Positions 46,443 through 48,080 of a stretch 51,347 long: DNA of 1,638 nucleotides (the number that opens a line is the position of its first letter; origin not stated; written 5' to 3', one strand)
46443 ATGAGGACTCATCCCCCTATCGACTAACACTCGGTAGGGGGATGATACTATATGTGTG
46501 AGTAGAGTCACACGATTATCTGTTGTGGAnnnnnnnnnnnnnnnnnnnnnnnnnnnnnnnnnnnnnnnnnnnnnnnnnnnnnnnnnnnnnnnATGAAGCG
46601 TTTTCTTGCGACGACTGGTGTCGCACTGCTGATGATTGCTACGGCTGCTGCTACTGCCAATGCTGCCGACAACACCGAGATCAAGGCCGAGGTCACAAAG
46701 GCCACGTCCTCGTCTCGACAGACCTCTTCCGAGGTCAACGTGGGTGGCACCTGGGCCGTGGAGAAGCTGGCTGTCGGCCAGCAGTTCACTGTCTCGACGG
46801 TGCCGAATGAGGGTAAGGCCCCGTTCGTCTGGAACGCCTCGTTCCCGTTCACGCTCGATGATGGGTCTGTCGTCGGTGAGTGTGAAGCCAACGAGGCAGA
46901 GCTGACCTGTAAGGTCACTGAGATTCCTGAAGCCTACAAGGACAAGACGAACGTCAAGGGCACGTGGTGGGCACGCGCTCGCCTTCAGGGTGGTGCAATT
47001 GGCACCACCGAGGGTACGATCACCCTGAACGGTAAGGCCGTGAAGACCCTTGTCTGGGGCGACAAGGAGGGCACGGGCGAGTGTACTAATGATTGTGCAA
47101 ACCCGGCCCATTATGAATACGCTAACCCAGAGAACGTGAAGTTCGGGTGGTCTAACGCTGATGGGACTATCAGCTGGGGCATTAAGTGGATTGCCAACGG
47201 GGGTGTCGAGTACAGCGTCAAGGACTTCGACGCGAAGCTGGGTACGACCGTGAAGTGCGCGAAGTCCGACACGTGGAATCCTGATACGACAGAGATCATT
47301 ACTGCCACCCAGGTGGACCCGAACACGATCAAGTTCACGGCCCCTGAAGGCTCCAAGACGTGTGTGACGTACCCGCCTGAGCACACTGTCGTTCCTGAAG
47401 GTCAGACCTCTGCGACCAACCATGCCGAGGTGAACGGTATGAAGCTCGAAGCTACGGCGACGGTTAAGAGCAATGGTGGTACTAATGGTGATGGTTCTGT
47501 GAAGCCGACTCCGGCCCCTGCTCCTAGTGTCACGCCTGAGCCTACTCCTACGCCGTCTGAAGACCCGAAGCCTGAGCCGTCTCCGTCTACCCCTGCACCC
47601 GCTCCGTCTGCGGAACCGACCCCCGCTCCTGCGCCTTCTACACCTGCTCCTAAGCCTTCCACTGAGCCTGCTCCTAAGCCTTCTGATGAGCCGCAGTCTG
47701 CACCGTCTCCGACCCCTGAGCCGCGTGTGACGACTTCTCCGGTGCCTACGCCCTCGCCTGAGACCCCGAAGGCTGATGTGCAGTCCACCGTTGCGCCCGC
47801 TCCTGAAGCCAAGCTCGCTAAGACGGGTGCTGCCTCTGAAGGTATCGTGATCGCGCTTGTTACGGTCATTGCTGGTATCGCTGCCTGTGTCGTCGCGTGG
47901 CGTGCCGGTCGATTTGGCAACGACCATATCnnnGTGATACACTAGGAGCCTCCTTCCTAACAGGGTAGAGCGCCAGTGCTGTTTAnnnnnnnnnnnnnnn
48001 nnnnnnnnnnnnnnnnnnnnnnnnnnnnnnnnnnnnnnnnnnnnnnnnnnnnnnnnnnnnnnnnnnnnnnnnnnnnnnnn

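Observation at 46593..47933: Phage-encoded LAXTG sortase-substrate surface protein with a Pro-rich stalk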

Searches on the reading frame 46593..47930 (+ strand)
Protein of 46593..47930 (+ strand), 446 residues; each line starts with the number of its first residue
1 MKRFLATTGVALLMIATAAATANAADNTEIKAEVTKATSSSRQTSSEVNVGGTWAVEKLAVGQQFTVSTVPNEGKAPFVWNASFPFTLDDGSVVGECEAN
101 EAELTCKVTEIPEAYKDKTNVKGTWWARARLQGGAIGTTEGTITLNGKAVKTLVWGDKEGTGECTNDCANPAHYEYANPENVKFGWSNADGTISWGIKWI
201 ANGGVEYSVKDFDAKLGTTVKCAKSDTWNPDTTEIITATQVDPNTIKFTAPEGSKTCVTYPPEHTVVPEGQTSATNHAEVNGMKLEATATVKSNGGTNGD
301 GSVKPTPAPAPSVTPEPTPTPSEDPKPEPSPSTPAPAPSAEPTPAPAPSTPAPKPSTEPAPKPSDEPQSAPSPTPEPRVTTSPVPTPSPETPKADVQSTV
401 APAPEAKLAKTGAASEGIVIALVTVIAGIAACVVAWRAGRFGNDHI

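Call 4: search_protein_families(library=pfam, proteins=[window:46593-47930:+], max_evalue=1)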
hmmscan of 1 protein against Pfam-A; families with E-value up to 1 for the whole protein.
window:46593-47930:+ (446 aa): 1 family
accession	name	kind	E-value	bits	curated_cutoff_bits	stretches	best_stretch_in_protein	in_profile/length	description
PF05887.16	Trypan_PARP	-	0.36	11.2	100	0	353-427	59-132/134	Procyclic acidic repetitive protein (PARP)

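Call 5: search_protein_families(library=ncbifam, proteins=[window:46593-47930:+], max_evalue=1)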
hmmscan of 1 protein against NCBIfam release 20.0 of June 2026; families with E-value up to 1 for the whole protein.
window:46593-47930:+ (446 aa): 0 families

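Call 6: search_protein_families(library=phrogs, proteins=[window:46593-47930:+], max_evalue=1)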
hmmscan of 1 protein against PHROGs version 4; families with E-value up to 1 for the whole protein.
window:46593-47930:+ (446 aa): 2 families
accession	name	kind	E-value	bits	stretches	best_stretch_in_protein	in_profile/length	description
phrog_1717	-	unknown function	0.007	17.2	1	1-48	1-47/176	-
phrog_1109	-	moron, auxiliary metabolic gene and host takeover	0.86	10.8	0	8-44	18-53/82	core encoded pilin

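Call 8: search_dna_similar(query=window:46593-47930:+, collection=phages, mode=protein, max_rows=30)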
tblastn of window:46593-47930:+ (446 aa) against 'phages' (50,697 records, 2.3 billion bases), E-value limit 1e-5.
Records with a match: 2; places in all: 2; records where one place covers at least 80% of the query: 0.
Best place of each record, by identity: 60-80% 1; <60% 1.
By first word of the organism name: Caudovirus 1; Actinomyces 1.
By host as written in the record: Homo sapiens 1; Actinomyces odontolyticus subsp. actinosynbacter XH001 1.
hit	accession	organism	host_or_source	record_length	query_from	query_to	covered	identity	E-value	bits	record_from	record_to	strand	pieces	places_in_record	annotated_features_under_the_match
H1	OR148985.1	Caudovirus D_HF4_2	Homo sapiens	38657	1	301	67%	69.8%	2e-130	421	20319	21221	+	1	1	hypothetical protein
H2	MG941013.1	Actinomyces phage xhp1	Actinomyces odontolyticus subsp. ...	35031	30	301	61%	54.2%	5e-83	284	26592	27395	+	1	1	hypothetical protein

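Call 9: get_annotated_region(hit=H1, flank=8000)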
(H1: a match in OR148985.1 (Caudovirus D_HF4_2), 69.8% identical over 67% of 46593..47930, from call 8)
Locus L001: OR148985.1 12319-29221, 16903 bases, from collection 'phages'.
description: Caudovirus D_HF4_2, complete genome.
organism: Caudovirus D_HF4_2 (NCBI taxid 3071195)
taxonomy: Viruses; Duplodnaviria; Heunggongvirae; Uroviricota; Caudoviricetes
host: Homo sapiens; source: saliva (passive drool collection); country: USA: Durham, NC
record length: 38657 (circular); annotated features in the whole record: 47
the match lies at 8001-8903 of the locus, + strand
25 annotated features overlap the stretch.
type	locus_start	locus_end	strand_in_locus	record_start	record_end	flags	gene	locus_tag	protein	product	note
CDS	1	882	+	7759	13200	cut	-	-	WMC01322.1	hypothetical protein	-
CDS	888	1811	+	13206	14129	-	-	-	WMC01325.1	hypothetical protein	-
CDS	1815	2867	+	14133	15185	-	-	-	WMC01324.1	hypothetical protein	-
CDS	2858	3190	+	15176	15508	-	-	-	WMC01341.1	hypothetical protein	-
CDS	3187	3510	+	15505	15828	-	-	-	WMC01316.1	putative holin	putative phage holin Dp-1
CDS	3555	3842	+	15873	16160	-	-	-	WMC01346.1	hypothetical protein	-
CDS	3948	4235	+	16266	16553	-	-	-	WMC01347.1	hypothetical protein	-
CDS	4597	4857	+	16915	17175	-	-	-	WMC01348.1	hypothetical protein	-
CDS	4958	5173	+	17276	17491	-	-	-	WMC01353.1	hypothetical protein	-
CDS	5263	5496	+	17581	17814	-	-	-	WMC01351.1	hypothetical protein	-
CDS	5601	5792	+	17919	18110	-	-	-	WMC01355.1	hypothetical protein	-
CDS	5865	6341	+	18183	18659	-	-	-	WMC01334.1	hypothetical protein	-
CDS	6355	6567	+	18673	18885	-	-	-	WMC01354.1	hypothetical protein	-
CDS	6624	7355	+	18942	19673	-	-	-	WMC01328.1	hypothetical protein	-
CDS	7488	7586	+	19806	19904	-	-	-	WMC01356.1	hypothetical protein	-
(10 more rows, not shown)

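Call 10: get_annotated_region(hit=H2, flank=8000)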
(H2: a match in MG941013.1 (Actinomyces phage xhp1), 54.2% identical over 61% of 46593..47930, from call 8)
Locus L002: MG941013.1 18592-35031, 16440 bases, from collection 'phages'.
description: Actinomyces phage xhp1, complete genome.
organism: Actinomyces phage xhp1 (NCBI taxid 2099653)
taxonomy: Viruses; Duplodnaviria; Heunggongvirae; Uroviricota; Caudoviricetes
host: Actinomyces odontolyticus subsp. actinosynbacter XH001; source: -; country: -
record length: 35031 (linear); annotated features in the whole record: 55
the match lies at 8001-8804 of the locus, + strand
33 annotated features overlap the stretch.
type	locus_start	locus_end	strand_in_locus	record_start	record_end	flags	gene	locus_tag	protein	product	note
CDS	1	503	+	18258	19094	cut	-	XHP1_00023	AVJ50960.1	lysin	-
CDS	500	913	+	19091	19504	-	-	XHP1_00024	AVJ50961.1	hypothetical protein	-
CDS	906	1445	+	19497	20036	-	-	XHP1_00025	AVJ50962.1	hypothetical protein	-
CDS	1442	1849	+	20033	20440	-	-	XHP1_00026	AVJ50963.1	hypothetical protein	-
CDS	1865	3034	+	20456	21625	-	-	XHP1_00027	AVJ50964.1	hypothetical protein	-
CDS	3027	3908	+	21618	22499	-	-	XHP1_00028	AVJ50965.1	glycerophosphoryl diester phosphodiesterase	-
CDS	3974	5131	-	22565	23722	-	-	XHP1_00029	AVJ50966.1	site-specific integrase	-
CDS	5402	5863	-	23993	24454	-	-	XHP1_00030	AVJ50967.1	hypothetical protein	-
CDS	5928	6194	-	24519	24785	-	-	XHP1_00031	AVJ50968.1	hypothetical protein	-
CDS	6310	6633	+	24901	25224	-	-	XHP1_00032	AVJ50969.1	hypothetical protein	-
CDS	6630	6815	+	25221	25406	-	-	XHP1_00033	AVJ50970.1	hypothetical protein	-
CDS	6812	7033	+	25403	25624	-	-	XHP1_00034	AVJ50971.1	hypothetical protein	-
CDS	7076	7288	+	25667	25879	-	-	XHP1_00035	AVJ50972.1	hypothetical protein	-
CDS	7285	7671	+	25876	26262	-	-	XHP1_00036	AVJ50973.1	hypothetical protein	-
CDS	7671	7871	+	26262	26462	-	-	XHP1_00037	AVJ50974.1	hypothetical protein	-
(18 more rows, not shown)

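Call 19: search_protein_families(library=pfam, proteins=[L002:7902-9137:+, L001:8001-9260:+], max_evalue=1)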
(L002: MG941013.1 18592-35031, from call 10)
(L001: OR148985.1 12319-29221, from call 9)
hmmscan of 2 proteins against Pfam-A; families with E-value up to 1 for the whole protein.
L002:7902-9137:+ (412 aa): 2 families
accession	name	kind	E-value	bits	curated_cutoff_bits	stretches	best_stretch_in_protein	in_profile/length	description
PF05737.18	Collagen_bind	-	0.25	12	27.5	1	239-287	79-127/131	Collagen binding domain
PF25548.1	DUF7926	-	0.79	10.2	33.5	0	268-291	143-166/181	Domain of unknown function (DUF7926)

L001:8001-9260:+ (420 aa): 0 families

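Call 59: list_cluster_members(proteins=[P0122, P0134, P0124, P0128, P0150, P0149, P0143, P0127, P0129, window:46593-47930:+])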
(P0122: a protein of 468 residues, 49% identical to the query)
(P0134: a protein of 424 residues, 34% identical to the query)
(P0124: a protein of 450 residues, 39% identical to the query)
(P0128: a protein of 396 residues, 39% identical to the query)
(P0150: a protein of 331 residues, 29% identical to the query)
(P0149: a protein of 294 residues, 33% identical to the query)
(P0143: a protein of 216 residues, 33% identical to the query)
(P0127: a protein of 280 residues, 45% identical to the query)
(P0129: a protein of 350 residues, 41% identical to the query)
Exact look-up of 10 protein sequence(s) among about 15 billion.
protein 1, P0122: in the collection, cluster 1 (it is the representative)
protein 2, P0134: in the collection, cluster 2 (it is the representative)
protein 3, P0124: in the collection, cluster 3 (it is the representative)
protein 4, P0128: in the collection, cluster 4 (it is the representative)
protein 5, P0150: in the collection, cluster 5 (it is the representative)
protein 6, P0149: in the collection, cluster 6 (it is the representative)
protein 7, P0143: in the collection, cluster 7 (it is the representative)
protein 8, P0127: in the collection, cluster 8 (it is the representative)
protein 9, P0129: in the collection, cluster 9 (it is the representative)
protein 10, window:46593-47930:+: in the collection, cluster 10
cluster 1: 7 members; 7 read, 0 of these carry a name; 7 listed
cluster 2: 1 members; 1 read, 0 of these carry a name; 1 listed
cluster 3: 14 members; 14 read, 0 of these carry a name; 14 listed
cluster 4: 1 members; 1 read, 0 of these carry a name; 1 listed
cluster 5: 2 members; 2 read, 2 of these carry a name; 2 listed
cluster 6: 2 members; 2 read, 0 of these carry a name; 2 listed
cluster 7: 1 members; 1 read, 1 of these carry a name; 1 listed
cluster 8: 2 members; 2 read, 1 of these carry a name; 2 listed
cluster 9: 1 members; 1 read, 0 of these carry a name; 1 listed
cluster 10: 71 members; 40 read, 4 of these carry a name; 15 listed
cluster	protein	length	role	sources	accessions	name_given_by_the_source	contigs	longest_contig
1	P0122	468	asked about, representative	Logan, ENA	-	-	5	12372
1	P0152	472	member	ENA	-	-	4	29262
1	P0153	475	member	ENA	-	-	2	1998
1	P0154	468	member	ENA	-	-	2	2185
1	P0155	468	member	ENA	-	-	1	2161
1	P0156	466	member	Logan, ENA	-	-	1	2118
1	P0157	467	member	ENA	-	-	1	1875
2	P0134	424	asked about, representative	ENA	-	-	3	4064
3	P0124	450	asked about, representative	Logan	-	-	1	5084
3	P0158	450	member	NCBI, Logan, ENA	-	-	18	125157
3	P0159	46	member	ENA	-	-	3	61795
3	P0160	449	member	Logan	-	-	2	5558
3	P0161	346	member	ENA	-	-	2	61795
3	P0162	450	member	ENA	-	-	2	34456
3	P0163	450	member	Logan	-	-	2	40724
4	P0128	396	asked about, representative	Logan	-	-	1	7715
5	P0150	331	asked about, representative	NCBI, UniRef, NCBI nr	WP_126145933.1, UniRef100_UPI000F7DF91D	hypothetical protein [Actinobaculum sp. 352] | hypothetical protein n=1 Tax=Actinobaculum sp. 352 TaxID=2490946 RepID=UPI000F7DF91D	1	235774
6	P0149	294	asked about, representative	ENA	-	-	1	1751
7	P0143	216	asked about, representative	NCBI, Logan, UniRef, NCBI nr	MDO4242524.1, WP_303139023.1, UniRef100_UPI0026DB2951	MAG: hypothetical protein Q4C85_01950 [Actinomyces sp.] | Ig-like domain-containing protein n=1 Tax=Actinomyces sp. TaxID=29317 RepID=UPI0026DB2951 | Ig-like domain-containing protein [Actinomyces sp.]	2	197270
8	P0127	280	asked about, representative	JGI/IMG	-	-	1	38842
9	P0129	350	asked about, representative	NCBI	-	-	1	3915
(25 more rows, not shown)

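Call 111: find_related_loci(query=L002:7902-9137:+, collection=viral_contigs, flank=3000)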
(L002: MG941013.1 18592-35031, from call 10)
Query L002:7902-9137:+ (412 aa) in viral_contigs; peptide patterns used: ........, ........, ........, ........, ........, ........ (x = any residue, [..] = any of these).
41 stretches matched a pattern; 37 encode a relative of the query (tblastn E <= 1e-3); 37 distinct loci.
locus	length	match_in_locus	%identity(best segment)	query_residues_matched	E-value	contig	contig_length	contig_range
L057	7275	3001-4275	85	1-408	0e+0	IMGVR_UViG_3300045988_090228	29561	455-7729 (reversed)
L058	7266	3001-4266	85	1-403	0e+0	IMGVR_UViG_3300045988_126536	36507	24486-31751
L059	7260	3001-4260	86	1-403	0e+0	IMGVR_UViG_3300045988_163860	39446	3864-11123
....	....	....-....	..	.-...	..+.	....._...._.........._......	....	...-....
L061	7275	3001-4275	84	1-408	0e+0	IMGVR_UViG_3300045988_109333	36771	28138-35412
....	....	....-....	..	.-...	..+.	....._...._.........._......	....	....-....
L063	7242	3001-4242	86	1-403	0e+0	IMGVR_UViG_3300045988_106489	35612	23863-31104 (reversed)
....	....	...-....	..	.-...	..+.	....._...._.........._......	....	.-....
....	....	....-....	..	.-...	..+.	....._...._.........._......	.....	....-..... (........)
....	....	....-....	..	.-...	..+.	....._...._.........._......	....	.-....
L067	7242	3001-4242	86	1-403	0e+0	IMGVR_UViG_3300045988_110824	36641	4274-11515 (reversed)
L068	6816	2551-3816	84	1-403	0e+0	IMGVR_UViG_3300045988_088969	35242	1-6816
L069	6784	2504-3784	81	1-408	0e+0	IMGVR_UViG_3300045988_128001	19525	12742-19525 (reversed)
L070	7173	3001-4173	81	1-403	0e+0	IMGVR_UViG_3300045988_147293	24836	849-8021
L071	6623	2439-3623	82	1-408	0e+0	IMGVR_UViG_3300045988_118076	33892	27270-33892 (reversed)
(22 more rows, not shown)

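Call 115: search_protein_families(library=padloc, proteins=[window:46593-47930:+], max_evalue=0.01)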
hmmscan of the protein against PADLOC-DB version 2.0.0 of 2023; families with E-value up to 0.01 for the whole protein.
window:46593-47930:+ (446 aa): 0 families

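Call 116: search_protein_families(library=ncbifam, proteins=[window:46593-47930:+, L002:7902-9137:+, L001:8001-9260:+], max_evalue=10)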
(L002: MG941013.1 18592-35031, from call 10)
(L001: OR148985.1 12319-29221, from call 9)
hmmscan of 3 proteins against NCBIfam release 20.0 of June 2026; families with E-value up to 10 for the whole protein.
window:46593-47930:+ (446 aa): 3 families
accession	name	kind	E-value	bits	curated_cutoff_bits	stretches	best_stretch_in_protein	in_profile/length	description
TIGR03354.1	VI_FHA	hypoth_equivalog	4.6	6.9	120.25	1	301-399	147-237/420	type VI secretion system-associated FHA domain protein TagH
NF049901.1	EndglycodaseB1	equivalog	5.6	5.5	900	1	364-437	490-557/559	endo-beta-N-acetylglucosaminidase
NF041742.1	WGxxGxxG_fam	subfamily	9.5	6.9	35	1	1-54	1-52/69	WGxxGxxG family protein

L002:7902-9137:+ (412 aa): 3 families
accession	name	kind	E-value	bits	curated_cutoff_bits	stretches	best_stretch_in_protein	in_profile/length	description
NF037973.1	metallo_SslE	exception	0.065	10.5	3000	1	284-343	29-88/1519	lipoprotein metalloprotease SslE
TIGR04526.1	predic_Ig_block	subfamily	0.11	11.3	150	1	272-368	59-146/693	putative immunoglobulin-blocking virulence protein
NF033845.1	MSCRAMM_ClfB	exception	0.16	9.8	999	1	293-345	531-584/871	MSCRAMM family adhesin clumping factor ClfB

L001:8001-9260:+ (420 aa): 5 families
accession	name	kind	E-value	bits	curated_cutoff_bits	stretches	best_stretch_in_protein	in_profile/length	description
NF040983.1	BimA_second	exception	0.4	9.5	600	1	298-385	72-156/381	trimeric autotransporter actin-nucleating factor BimA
NF005411.0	PRK06975.1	equivalog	1.3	7.2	414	1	338-417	275-350/660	fused uroporphyrinogen-III synthase HemD/membrane protein HemX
NF008324.0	PRK11114.1-2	equivalog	4.6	5.2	972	1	304-396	30-122/824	cellulose biosynthesis cyclic di-GMP-binding regulatory protein BcsB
TIGR04526.1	predic_Ig_block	subfamily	5.7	5.7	150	1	289-378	55-147/693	putative immunoglobulin-blocking virulence protein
TIGR04429.1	Phr_nterm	subfamily_domain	7.8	7.2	25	1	1-21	1-24/28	Phr family secreted Rap phosphatase inhibitor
